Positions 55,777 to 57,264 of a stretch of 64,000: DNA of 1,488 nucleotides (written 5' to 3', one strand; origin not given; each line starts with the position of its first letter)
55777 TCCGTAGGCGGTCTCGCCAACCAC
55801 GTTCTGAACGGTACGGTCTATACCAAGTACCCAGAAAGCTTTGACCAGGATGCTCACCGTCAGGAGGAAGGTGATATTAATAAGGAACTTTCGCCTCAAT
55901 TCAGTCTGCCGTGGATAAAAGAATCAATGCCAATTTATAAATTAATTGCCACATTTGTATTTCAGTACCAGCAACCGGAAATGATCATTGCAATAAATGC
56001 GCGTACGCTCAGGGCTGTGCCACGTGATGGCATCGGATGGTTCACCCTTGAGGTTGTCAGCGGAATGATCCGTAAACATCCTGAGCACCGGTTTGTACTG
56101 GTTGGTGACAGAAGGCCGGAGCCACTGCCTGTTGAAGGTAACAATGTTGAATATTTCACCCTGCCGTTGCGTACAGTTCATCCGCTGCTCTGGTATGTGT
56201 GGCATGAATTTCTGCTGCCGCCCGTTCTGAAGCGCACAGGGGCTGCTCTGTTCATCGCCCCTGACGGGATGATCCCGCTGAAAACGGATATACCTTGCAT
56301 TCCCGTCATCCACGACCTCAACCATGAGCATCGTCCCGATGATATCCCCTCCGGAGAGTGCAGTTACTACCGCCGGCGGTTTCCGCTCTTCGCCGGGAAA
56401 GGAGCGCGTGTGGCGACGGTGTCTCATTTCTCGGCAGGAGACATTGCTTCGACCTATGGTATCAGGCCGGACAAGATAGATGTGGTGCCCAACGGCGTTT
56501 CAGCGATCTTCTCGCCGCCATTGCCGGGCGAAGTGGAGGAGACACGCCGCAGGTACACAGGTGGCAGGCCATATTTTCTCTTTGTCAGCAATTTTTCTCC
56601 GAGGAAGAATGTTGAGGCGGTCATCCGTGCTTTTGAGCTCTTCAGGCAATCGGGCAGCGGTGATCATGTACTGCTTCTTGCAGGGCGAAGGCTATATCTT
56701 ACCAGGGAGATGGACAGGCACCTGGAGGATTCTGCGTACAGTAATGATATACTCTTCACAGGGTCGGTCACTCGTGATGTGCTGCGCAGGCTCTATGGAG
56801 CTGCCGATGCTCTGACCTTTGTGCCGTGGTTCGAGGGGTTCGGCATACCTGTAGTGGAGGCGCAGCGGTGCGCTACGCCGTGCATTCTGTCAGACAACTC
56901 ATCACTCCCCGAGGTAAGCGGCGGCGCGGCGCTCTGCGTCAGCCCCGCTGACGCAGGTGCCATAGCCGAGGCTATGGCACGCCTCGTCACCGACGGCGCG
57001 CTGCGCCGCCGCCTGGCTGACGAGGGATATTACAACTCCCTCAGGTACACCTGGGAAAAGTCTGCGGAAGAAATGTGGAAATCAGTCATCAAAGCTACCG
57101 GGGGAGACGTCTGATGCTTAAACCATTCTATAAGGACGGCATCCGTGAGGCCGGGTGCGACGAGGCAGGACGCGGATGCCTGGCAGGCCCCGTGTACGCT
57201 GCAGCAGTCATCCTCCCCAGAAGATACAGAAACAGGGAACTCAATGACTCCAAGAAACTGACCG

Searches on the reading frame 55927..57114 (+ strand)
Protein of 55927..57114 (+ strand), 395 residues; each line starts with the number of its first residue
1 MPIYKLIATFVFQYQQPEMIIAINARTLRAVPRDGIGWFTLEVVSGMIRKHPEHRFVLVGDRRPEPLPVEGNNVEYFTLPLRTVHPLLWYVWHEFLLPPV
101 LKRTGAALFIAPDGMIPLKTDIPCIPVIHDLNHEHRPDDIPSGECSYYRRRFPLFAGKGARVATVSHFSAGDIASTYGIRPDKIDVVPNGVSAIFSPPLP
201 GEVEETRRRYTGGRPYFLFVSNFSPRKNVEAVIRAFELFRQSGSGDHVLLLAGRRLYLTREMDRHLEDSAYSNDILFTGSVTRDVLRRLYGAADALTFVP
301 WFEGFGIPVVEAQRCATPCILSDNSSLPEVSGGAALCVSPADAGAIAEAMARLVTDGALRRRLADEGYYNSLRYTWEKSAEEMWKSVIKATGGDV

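Call 43: find_encoding_contigs(protein=window:55927-57114:+, flank=10000, max_places=1)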
Protein window:55927-57114:+ (395 aa): 4 contigs read that carry it; 1 place shown.
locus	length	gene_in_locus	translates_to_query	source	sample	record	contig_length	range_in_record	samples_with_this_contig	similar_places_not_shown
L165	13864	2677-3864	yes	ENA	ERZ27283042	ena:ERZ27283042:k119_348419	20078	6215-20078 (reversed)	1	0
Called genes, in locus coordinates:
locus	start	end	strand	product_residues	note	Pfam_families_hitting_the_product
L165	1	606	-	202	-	?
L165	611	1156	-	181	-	PF18962:Por_Secre_tail (faint)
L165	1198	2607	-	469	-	PF01943:Polysacc_synt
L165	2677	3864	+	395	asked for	PF13439:Glyco_transf_4, PF13579:Glyco_trans_4_4 (faint), PF00534:Glycos_transf_1, PF13692:Glyco_trans_1_4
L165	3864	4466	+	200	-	PF01351:RNase_HII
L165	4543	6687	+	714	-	PF10459:Peptidase_S46, PF00089:Trypsin (faint), PF13365:Trypsin_2 (faint)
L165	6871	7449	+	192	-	PF01914:MarC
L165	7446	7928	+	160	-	PF00075:RNase_H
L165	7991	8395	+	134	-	PF09345:SiaC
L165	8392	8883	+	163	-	PF04073:tRNA_edit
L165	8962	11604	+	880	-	PF19313:DUF5916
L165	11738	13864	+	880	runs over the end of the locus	PF19313:DUF5916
